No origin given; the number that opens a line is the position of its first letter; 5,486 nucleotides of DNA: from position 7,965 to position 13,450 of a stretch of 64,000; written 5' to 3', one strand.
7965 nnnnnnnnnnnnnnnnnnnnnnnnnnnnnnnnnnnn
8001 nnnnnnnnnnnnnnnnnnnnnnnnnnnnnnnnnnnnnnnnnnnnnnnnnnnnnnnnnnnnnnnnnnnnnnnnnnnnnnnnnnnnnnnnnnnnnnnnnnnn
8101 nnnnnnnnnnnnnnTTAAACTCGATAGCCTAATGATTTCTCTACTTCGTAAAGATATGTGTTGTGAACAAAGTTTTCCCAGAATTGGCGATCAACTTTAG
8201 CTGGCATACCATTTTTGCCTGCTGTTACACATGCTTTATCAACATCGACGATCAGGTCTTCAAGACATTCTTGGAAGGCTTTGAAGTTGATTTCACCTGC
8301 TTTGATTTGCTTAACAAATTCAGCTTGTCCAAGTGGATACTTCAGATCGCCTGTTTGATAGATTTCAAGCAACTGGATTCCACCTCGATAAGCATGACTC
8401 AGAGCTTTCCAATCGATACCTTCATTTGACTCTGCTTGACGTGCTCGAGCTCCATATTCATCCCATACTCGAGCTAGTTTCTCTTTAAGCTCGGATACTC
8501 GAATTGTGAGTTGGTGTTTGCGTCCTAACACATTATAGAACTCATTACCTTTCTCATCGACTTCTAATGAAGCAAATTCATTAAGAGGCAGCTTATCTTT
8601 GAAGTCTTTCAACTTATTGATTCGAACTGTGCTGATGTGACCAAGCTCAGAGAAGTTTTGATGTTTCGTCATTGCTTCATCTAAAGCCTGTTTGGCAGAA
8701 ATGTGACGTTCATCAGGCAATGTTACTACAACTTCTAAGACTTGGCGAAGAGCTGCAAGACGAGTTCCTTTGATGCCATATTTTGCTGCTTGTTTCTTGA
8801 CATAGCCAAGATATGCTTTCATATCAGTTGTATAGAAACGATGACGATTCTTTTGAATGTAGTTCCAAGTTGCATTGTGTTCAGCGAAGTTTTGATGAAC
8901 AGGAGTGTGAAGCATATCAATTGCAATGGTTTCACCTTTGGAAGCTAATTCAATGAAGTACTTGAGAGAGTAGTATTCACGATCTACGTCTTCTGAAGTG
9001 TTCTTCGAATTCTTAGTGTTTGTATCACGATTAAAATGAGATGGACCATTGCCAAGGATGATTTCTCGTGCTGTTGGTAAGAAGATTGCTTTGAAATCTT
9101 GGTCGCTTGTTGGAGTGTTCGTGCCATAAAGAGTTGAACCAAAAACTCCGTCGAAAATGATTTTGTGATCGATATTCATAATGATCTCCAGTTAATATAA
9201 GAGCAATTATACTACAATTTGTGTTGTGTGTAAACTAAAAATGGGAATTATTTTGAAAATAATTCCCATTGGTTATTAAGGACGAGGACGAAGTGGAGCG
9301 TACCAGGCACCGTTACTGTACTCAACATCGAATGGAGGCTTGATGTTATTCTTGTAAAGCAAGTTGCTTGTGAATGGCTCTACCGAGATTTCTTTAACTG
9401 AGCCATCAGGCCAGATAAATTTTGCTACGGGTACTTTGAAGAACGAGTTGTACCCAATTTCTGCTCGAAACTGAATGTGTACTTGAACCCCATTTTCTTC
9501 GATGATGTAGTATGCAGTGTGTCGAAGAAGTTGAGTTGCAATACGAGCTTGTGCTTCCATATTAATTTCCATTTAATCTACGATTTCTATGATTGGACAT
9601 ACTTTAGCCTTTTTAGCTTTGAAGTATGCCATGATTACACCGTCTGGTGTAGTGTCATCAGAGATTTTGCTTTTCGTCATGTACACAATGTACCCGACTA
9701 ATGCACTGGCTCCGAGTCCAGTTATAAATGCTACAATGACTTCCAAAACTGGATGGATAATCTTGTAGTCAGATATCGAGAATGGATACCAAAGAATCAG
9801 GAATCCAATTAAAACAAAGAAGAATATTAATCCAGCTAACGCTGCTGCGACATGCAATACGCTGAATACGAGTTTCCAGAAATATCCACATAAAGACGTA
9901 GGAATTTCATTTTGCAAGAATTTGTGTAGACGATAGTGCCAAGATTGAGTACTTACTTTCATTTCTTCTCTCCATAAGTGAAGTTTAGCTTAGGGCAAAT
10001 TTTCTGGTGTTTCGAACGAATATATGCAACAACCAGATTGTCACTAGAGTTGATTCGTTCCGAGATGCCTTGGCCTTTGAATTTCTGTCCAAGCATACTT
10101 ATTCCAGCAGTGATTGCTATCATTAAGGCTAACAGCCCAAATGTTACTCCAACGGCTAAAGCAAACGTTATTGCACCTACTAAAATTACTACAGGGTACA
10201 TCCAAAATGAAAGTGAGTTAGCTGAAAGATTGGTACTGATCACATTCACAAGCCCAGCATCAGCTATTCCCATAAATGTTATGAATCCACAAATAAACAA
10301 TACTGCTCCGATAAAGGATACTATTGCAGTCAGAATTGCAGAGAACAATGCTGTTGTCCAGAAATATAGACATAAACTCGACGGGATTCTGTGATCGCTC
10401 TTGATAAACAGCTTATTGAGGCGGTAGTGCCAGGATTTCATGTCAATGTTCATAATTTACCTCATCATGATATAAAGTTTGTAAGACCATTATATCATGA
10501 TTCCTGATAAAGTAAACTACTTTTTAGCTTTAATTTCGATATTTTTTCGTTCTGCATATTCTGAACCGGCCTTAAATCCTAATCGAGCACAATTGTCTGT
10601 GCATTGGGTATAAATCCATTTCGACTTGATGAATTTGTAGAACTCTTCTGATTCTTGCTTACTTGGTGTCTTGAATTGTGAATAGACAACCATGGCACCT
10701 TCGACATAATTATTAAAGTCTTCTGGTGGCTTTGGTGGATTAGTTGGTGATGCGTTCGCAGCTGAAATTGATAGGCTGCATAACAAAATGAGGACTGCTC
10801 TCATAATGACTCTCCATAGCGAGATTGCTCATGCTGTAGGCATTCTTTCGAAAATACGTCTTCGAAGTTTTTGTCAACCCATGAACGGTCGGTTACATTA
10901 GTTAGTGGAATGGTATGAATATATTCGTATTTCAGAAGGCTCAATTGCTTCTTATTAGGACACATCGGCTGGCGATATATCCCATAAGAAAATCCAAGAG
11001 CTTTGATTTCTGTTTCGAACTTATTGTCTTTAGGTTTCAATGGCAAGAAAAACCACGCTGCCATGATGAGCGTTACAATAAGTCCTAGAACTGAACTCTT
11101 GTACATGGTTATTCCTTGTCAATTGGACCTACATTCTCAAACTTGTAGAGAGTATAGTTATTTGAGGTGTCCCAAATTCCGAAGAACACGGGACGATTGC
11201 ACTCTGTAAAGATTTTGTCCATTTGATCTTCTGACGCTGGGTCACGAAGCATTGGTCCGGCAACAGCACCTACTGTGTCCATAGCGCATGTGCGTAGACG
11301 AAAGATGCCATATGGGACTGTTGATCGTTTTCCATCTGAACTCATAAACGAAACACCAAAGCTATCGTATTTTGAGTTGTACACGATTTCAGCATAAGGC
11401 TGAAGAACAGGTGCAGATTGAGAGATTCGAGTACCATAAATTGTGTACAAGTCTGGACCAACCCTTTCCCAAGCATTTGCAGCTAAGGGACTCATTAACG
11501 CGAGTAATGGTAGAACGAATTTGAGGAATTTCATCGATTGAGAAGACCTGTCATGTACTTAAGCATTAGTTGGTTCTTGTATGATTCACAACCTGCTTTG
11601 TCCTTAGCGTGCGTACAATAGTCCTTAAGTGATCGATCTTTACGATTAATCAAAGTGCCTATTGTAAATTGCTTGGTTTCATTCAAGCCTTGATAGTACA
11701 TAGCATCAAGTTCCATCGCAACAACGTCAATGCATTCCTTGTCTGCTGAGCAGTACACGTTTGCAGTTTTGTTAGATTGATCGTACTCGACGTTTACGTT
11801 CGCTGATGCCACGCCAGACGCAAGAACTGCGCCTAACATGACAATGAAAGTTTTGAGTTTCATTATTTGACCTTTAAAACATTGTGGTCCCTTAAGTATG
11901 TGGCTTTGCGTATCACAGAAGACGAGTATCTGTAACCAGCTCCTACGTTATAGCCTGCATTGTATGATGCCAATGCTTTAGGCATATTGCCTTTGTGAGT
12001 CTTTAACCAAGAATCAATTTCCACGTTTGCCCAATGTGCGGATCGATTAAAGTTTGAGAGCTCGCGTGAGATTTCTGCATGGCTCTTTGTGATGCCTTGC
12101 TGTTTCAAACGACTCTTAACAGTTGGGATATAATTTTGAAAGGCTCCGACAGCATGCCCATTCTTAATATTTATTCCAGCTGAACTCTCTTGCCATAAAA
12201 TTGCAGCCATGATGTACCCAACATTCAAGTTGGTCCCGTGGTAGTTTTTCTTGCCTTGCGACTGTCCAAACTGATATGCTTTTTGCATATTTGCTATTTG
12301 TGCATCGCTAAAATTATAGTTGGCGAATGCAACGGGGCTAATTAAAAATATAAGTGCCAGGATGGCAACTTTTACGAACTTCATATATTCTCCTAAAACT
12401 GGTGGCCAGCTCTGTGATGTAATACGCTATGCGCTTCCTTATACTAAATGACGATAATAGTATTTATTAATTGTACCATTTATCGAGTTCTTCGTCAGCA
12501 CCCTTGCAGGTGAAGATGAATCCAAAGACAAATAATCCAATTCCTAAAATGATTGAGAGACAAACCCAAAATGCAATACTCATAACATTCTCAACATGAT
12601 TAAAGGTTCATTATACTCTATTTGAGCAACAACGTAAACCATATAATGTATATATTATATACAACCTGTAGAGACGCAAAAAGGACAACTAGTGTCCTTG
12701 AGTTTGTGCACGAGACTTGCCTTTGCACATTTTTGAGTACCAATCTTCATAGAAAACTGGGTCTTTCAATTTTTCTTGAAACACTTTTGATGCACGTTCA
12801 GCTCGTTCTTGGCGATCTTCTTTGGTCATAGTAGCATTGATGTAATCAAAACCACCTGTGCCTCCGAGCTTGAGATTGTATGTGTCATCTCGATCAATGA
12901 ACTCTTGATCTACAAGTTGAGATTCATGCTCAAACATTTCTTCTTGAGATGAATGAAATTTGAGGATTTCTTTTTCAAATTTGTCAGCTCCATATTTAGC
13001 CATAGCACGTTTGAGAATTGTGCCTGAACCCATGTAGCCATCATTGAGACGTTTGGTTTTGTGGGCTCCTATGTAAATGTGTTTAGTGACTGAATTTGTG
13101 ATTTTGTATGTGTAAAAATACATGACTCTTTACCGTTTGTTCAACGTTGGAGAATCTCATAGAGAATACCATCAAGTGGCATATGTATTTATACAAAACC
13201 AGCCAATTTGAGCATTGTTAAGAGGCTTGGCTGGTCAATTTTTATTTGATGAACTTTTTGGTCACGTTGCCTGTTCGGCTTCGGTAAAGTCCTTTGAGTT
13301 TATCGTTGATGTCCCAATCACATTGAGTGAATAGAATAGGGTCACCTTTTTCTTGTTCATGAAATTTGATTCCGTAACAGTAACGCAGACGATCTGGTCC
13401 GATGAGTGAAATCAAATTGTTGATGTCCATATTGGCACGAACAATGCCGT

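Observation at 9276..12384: Translationally coupled operon of five signal-peptide proteins (one an SLT lytic transglycosylase) plus two paralogous multi-TM proteins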

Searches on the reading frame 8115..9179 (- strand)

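Call 4: search_protein_families(library=pfam, proteins=[window:8115-9179:-], max_evalue=0.1)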
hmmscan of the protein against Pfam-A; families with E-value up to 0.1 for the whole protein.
window:8115-9179:- (354 aa): 3 families
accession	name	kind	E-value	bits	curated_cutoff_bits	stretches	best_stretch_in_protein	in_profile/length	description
PF10127.15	RlaP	-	2e-11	44.5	23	1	4-140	17-145/249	RNA repair pathway DNA polymerase beta family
PF01909.29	NTP_transf_2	-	0.035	14.9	21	1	12-50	19-47/93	Nucleotidyltransferase domain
PF14077.11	WD40_alt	-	0.045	14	25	0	216-235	8-27/48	Alternative WD40 repeat motif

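Call 5: search_protein_families(library=phrogs, proteins=[window:8115-9179:-], max_evalue=0.01)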
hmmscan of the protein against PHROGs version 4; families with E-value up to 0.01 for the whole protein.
window:8115-9179:- (354 aa): 3 families
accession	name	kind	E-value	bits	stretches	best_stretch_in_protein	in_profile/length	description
phrog_388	-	DNA, RNA and nucleotide metabolism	1.1e-108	364.4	1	3-348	34-336/351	nucleotidyltransferase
phrog_33308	-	unknown function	0.0066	17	0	12-44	30-62/241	-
phrog_14344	-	DNA, RNA and nucleotide metabolism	0.0088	16.8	0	6-134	28-149/262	nucleotidyltransferase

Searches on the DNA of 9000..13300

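Call 104: search_rna_families(source=window, start=9000, end=13300, threshold=evalue, max_evalue=1)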
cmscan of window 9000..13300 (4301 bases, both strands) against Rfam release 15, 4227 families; matches with E-value up to 1: 2.
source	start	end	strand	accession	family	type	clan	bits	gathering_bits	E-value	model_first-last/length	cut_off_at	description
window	13198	13234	-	RF03085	abiF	Gene; sRNA;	-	58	37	2e-09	1-37/37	no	abiF RNA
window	9795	9917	-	RF01505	Afu_264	Gene; snRNA; snoRNA; CD-box;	-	21.1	40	0.73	1-103/103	no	A. fumigatus snoRNA Afu_264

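Call 105: search_rna_families(source=window, start=13100, end=13300, threshold=gathering, show_alignments=1)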
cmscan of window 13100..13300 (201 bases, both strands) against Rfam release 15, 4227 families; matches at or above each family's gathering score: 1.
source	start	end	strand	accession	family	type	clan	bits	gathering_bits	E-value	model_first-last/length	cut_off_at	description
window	13198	13234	-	RF03085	abiF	Gene; sRNA;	-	58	37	9.3e-11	1-37/37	no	abiF RNA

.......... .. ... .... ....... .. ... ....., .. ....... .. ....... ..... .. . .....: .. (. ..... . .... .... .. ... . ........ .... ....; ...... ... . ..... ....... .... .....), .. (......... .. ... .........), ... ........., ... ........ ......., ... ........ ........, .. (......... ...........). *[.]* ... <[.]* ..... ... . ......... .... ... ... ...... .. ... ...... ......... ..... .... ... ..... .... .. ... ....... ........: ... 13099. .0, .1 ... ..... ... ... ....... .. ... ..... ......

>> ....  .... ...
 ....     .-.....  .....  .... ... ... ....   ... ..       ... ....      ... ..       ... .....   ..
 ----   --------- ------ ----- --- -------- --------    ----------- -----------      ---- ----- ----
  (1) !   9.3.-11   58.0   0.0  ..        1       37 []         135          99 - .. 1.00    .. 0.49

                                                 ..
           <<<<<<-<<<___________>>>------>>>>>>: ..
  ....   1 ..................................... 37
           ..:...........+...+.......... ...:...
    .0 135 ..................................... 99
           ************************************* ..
